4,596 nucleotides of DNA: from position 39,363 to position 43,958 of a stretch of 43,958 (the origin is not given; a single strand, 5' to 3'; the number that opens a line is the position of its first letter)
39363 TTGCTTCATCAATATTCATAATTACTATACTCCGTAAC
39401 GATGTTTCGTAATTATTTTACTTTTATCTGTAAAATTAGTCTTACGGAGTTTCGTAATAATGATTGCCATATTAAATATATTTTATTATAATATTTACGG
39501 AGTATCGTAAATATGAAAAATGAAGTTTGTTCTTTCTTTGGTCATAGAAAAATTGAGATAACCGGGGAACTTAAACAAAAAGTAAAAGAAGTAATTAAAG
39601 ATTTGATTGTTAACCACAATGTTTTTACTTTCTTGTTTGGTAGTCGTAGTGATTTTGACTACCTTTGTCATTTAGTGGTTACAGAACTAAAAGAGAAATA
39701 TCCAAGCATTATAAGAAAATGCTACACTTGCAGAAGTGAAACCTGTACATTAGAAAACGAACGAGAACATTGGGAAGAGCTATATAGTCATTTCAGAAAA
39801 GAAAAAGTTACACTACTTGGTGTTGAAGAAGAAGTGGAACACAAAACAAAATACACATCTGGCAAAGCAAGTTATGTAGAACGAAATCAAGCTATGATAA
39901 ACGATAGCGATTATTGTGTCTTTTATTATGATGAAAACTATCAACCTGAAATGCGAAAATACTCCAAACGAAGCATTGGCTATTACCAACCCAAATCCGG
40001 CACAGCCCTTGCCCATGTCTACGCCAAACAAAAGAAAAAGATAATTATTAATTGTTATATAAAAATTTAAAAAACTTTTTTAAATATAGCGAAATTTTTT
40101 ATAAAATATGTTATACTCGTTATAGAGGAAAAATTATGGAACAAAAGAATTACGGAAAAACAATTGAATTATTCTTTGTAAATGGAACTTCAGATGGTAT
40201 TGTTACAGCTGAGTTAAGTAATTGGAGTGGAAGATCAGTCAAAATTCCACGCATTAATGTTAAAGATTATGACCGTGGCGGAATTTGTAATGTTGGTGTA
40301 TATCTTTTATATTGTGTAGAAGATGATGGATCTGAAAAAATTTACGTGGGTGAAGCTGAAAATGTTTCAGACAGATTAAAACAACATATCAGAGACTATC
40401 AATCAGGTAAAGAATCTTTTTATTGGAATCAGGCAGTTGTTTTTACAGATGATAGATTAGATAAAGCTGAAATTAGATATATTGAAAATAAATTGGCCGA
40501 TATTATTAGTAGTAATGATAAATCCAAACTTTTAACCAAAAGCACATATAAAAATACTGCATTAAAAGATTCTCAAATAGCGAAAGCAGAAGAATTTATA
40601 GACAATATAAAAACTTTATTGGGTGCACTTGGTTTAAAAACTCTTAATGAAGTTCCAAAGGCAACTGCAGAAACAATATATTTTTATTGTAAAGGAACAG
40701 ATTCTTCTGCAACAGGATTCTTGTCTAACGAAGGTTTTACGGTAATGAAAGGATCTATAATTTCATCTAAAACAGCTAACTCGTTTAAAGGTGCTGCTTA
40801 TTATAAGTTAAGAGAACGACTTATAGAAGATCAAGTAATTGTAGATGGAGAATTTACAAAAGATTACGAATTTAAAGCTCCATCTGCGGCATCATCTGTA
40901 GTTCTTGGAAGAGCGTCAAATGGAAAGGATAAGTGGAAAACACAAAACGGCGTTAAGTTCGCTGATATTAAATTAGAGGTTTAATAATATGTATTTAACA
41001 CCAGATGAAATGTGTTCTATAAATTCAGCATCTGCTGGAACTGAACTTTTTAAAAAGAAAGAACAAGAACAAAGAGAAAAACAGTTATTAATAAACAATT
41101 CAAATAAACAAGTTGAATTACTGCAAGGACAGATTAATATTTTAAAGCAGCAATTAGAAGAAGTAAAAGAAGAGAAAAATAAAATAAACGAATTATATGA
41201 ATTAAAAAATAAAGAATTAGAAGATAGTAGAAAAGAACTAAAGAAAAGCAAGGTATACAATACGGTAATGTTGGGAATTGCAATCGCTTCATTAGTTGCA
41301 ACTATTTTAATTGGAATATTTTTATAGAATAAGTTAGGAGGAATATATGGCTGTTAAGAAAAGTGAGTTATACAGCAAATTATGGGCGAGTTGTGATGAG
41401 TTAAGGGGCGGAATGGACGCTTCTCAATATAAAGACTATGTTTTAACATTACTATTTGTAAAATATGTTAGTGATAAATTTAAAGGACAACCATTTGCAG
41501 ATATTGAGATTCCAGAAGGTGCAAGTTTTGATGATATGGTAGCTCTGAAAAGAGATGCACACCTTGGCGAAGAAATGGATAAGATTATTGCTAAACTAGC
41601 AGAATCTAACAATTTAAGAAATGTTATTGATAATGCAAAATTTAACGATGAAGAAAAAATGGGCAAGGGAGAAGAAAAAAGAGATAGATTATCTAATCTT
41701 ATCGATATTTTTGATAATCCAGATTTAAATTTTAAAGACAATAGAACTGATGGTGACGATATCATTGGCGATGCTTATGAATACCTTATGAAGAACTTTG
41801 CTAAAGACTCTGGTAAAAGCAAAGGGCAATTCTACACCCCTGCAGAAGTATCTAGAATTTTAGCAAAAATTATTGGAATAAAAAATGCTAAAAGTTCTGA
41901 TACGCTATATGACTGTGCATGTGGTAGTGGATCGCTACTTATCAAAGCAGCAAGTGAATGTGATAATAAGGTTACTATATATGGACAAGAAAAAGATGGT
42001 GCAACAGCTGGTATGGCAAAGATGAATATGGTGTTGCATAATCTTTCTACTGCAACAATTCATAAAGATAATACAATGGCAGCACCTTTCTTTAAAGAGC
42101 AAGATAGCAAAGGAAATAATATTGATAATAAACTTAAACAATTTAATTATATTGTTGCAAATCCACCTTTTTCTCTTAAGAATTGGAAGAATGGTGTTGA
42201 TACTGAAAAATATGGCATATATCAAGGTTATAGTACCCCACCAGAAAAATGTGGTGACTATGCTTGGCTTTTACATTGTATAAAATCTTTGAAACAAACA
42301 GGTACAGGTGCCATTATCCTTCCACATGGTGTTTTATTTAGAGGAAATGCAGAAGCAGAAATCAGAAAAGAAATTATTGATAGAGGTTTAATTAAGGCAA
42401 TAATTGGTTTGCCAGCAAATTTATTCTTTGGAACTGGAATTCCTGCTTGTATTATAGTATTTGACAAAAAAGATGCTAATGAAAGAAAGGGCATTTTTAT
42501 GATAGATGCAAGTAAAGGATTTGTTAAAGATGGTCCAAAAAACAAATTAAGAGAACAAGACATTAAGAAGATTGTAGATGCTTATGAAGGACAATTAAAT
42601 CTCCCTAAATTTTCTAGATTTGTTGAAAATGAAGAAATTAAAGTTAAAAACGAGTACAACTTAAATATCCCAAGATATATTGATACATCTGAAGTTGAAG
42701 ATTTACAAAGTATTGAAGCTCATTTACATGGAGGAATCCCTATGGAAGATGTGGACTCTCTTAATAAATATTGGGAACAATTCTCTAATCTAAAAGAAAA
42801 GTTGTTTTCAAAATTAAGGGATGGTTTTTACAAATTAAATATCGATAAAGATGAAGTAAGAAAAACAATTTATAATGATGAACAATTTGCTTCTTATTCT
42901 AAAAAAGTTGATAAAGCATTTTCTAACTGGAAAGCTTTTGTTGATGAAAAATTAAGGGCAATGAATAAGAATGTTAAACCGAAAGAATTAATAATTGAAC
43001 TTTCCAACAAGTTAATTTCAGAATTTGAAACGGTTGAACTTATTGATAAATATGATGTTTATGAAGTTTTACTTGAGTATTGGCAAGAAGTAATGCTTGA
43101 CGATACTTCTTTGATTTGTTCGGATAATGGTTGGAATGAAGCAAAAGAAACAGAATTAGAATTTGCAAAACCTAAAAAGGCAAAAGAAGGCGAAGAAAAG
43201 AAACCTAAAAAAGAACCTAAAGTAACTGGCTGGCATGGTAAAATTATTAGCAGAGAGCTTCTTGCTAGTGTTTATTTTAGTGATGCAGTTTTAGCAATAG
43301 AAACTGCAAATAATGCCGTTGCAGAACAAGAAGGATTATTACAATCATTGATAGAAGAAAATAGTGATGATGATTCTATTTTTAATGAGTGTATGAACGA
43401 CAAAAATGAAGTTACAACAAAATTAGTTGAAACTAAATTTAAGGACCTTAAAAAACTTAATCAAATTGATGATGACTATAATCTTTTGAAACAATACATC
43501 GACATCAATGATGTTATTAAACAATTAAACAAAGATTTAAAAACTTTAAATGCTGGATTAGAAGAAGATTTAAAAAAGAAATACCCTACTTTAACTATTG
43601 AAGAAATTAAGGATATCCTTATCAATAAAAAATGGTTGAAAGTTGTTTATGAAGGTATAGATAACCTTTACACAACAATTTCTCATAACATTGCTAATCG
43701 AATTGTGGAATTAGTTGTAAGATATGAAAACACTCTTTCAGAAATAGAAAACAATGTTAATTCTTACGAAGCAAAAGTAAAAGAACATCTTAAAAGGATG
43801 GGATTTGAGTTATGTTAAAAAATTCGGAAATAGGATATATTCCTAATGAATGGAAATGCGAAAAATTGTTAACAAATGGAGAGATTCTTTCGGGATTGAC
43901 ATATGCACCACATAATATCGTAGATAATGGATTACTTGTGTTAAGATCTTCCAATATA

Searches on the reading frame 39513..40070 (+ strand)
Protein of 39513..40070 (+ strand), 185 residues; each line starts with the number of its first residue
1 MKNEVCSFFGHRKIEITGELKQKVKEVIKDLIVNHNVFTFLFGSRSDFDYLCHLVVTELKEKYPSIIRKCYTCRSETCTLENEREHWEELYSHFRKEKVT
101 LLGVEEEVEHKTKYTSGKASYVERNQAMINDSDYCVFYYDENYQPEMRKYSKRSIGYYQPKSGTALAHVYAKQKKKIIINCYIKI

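Call 83: search_protein_families(library=pfam, proteins=[window:39513-40070:+], max_evalue=0.001)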
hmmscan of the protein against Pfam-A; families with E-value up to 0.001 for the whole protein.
window:39513-40070:+ (185 aa): 1 family
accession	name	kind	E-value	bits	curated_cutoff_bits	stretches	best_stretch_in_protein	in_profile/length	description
PF06908.16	YpsA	-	2e-08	34.9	27.7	1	19-164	23-158/168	YspA SLOG family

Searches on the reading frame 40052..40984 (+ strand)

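Call 83: search_protein_families(library=pfam, proteins=[window:40052-40984:+], max_evalue=0.001)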
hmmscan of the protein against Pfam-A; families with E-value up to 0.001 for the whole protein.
window:40052-40984:+ (310 aa): 2 families
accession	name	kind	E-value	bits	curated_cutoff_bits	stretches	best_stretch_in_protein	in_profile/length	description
PF14267.11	DUF4357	-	5.6e-17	61.9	38.4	1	254-301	1-52/54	Domain of unknown function (DUF4357)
PF01541.30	GIY-YIG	-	3.6e-05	24.4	22.6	1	82-132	3-52/78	GIY-YIG catalytic domain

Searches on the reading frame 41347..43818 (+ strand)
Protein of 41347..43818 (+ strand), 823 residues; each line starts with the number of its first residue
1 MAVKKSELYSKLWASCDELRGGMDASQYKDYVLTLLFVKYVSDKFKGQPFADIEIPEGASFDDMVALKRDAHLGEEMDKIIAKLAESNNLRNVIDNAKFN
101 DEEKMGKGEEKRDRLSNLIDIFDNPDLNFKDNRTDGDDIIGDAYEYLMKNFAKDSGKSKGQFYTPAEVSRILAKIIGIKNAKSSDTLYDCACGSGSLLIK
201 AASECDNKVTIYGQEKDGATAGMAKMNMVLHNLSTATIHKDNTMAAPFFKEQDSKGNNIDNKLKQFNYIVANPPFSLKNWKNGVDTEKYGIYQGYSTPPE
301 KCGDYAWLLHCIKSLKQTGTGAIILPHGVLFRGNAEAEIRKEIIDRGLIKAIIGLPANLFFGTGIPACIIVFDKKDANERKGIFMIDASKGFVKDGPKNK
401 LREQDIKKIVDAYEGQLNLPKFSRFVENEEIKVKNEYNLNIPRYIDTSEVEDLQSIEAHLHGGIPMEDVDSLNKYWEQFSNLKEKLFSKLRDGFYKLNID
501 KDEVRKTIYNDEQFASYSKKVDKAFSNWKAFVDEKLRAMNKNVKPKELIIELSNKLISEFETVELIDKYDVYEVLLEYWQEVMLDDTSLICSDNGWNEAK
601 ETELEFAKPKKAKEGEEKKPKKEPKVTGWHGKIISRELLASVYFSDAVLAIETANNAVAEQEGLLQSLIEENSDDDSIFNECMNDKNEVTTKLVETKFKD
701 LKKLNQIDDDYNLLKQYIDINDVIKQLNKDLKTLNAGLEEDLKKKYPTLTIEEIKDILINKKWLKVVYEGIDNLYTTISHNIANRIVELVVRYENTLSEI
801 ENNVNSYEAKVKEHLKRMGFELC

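Call 83: search_protein_families(library=pfam, proteins=[window:41347-43818:+], max_evalue=0.001)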
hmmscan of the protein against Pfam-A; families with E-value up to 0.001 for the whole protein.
window:41347-43818:+ (823 aa): 4 families
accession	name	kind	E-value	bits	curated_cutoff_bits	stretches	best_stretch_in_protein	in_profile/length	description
PF02384.22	N6_Mtase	-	2e-99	333.3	20.4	1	137-452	3-310/311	N-6 DNA Methylase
PF12161.14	HsdM_N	-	2.6e-17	64.1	24.5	1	10-122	3-135/135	HsdM N-terminal domain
PF07669.17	Eco57I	-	5.4e-06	27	25.3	1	211-355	3-165/171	Eco57I restriction-modification methylase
PF01170.24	UPF0020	-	0.00043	20.5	22.3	0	168-275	12-131/197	RMKL-like, methyltransferase domain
